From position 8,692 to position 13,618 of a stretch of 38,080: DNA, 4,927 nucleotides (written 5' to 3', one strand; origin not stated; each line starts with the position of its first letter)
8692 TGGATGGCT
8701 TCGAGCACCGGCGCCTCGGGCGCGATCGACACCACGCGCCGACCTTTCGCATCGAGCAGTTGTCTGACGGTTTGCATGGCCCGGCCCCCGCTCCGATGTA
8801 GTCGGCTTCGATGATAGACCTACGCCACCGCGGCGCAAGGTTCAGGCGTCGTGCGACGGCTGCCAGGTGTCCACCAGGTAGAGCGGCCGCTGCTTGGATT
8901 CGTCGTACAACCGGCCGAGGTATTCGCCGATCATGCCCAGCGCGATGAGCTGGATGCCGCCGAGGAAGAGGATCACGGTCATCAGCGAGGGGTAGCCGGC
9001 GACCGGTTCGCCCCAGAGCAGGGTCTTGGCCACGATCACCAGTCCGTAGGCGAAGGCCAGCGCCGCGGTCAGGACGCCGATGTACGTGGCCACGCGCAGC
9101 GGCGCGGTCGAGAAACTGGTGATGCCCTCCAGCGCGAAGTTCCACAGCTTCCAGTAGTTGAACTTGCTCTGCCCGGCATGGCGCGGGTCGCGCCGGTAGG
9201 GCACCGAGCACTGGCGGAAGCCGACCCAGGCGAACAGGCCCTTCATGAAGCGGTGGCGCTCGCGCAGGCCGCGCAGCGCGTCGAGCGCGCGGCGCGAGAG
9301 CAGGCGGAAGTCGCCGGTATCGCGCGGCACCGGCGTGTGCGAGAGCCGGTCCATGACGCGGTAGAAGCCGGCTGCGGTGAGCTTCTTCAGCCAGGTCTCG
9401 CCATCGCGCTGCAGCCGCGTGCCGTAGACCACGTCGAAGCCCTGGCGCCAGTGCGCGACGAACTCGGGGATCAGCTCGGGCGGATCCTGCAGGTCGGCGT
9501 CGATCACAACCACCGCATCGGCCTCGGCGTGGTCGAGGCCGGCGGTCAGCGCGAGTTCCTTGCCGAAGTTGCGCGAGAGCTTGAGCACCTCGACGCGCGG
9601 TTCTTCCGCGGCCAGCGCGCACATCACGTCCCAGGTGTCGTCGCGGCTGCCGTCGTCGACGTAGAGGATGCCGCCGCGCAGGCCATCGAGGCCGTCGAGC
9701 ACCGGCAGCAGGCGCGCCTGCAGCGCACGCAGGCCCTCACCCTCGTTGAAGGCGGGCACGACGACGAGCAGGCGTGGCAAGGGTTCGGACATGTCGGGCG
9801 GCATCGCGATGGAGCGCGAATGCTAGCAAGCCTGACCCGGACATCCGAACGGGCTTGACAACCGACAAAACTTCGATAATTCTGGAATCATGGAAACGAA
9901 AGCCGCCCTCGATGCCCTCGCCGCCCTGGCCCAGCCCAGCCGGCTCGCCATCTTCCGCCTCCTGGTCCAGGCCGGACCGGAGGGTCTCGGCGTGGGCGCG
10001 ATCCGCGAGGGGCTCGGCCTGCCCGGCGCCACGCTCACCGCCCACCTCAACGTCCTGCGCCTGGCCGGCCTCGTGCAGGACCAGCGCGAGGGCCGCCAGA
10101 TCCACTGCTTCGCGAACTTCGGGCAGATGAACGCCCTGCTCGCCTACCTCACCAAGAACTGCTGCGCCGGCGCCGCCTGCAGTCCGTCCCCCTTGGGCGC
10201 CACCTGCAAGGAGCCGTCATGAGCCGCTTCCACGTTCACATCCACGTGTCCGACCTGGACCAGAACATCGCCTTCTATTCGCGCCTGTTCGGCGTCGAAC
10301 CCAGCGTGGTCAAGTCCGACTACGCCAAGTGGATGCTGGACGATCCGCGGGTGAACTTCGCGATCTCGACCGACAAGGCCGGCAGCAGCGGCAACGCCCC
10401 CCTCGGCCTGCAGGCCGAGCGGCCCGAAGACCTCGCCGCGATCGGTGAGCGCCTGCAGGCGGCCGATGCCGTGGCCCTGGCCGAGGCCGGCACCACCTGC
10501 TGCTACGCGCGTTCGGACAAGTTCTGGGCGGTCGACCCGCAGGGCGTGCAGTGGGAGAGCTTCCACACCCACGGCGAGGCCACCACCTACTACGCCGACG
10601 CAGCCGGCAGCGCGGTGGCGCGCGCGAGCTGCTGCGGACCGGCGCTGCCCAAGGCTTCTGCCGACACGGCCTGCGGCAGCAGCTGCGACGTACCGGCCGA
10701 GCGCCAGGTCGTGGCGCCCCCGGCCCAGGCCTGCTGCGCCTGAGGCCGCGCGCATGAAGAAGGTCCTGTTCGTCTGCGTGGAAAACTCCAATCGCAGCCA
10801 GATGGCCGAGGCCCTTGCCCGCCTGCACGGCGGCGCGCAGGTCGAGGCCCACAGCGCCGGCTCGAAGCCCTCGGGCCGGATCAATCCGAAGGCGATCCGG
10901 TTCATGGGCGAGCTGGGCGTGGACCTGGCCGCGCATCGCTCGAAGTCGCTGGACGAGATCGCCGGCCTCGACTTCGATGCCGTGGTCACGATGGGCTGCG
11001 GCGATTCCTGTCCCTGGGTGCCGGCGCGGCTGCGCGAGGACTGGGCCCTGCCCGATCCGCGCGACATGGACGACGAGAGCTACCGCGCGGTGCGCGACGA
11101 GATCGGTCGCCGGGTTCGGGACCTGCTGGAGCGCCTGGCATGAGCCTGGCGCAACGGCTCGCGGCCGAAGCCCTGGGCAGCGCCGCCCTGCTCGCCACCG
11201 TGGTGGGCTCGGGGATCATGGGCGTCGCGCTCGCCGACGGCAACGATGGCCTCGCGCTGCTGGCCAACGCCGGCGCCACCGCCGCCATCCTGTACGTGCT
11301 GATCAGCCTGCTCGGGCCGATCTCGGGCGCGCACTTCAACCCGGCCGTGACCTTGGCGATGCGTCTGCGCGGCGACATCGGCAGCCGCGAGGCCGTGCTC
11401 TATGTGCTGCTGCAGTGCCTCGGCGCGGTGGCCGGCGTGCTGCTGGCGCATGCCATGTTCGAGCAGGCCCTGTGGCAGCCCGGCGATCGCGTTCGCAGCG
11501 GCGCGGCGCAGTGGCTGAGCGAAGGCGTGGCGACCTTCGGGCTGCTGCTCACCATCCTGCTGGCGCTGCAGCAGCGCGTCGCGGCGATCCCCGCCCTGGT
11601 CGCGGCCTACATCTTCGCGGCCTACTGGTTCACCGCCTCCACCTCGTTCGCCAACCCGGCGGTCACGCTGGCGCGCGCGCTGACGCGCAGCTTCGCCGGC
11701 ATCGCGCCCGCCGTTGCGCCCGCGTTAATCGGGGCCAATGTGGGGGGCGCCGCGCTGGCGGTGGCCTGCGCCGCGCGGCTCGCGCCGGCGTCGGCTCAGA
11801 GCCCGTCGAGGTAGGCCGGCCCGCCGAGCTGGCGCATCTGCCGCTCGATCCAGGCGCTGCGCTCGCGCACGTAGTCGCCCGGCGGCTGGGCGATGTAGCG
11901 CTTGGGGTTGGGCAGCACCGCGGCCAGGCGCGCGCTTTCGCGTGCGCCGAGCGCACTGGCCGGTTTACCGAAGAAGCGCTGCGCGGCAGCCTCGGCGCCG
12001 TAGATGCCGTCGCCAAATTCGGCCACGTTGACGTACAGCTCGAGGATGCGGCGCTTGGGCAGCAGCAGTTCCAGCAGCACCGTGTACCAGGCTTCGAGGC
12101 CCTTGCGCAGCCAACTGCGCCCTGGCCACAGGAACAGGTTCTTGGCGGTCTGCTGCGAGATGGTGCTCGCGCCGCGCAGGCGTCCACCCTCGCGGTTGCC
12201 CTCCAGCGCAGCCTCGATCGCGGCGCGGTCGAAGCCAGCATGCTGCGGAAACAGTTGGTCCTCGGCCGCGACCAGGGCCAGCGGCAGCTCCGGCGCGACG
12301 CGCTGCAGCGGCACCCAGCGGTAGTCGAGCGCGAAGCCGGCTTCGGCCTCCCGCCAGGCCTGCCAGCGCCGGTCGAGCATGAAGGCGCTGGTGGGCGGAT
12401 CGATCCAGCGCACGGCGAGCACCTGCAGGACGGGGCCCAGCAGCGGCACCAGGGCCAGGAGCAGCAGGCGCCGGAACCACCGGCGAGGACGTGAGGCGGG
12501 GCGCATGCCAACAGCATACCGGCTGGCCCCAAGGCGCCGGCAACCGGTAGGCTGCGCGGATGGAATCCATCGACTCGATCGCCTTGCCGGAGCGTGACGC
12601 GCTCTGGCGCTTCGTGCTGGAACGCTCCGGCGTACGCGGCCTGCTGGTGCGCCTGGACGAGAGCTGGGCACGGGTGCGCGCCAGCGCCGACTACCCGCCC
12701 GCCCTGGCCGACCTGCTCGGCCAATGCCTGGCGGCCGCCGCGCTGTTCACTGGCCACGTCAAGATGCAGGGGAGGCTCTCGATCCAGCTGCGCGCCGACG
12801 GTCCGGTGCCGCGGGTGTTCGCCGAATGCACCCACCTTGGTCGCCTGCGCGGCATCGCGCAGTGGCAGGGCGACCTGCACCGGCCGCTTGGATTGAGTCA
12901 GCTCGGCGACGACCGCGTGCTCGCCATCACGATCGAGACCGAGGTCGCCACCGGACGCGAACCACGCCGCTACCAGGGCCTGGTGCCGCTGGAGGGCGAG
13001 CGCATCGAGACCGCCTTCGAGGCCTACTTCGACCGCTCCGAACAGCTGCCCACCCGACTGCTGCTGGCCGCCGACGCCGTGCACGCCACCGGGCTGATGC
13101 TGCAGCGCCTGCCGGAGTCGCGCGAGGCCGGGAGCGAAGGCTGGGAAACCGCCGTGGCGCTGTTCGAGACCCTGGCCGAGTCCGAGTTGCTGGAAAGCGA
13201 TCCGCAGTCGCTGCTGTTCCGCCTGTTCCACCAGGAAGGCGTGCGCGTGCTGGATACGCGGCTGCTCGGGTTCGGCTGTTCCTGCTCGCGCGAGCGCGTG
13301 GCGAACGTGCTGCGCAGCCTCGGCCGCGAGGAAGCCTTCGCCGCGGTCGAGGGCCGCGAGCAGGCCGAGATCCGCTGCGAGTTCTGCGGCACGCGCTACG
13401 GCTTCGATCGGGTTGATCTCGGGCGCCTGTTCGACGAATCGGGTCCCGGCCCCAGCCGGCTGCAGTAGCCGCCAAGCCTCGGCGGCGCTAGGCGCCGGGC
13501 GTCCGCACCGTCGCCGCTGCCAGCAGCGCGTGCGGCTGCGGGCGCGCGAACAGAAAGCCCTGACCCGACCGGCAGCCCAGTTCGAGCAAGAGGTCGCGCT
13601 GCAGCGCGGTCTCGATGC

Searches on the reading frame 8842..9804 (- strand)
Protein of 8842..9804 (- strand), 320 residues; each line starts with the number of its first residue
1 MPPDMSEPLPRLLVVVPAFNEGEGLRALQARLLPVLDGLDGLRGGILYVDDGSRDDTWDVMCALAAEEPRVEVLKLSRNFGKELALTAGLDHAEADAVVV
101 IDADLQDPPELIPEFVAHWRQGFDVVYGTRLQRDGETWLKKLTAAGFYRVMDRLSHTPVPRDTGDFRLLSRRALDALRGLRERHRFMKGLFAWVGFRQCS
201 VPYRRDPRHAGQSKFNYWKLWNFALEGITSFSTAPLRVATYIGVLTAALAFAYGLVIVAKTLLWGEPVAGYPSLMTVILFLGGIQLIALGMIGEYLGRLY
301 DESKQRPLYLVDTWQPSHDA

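Call 10: search_protein_families(library=pfam, proteins=[window:8842-9804:-], max_evalue=0.001)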
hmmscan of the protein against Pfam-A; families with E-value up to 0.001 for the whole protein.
window:8842-9804:- (320 aa): 3 families
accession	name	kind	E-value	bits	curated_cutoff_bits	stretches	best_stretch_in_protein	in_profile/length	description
PF00535.33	Glycos_transf_2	-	4.4e-29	102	23.3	1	14-177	2-167/168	Glycosyl transferase family 2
PF13506.12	Glyco_transf_21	-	1.7e-06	28.1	21.7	1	83-181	19-121/174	Glycosyl transferase family 21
PF13641.12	Glyco_tranf_2_3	-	8.9e-06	26.3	27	1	10-178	1-175/230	Glycosyltransferase like family 2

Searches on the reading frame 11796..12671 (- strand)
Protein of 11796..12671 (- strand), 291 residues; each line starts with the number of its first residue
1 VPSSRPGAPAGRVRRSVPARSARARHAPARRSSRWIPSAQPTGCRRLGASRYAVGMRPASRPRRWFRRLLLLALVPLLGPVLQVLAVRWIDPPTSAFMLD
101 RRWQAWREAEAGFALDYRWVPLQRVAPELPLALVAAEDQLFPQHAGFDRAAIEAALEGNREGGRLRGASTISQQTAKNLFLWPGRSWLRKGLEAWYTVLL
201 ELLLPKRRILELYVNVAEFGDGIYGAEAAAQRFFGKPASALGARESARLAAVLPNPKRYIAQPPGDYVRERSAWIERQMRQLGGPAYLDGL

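Call 75: search_protein_families(library=pfam, proteins=[window:11796-12671:-], max_evalue=0.01)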
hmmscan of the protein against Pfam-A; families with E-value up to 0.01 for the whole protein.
window:11796-12671:- (291 aa): 1 family
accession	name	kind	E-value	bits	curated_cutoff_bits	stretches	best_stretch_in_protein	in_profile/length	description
PF00912.28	Transgly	-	7e-45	153.1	27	1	116-279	13-177/178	Transglycosylase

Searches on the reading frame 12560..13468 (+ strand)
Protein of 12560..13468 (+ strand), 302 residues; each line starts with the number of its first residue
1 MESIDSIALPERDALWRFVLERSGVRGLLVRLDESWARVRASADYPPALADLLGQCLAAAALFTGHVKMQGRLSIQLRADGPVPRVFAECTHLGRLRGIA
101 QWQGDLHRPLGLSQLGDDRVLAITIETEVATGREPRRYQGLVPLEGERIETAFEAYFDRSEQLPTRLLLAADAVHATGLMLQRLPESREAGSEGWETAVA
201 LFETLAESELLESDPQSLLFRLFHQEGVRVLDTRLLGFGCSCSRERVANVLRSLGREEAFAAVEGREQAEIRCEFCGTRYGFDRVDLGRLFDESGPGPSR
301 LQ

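Call 10: search_protein_families(library=pfam, proteins=[window:12560-13468:+], max_evalue=0.001)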
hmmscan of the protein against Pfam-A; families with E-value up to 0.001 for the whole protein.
window:12560-13468:+ (302 aa): 1 family
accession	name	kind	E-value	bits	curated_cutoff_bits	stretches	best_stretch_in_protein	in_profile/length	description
PF01430.24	HSP33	-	3.1e-68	230.6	21.4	1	13-283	1-273/273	Hsp33 protein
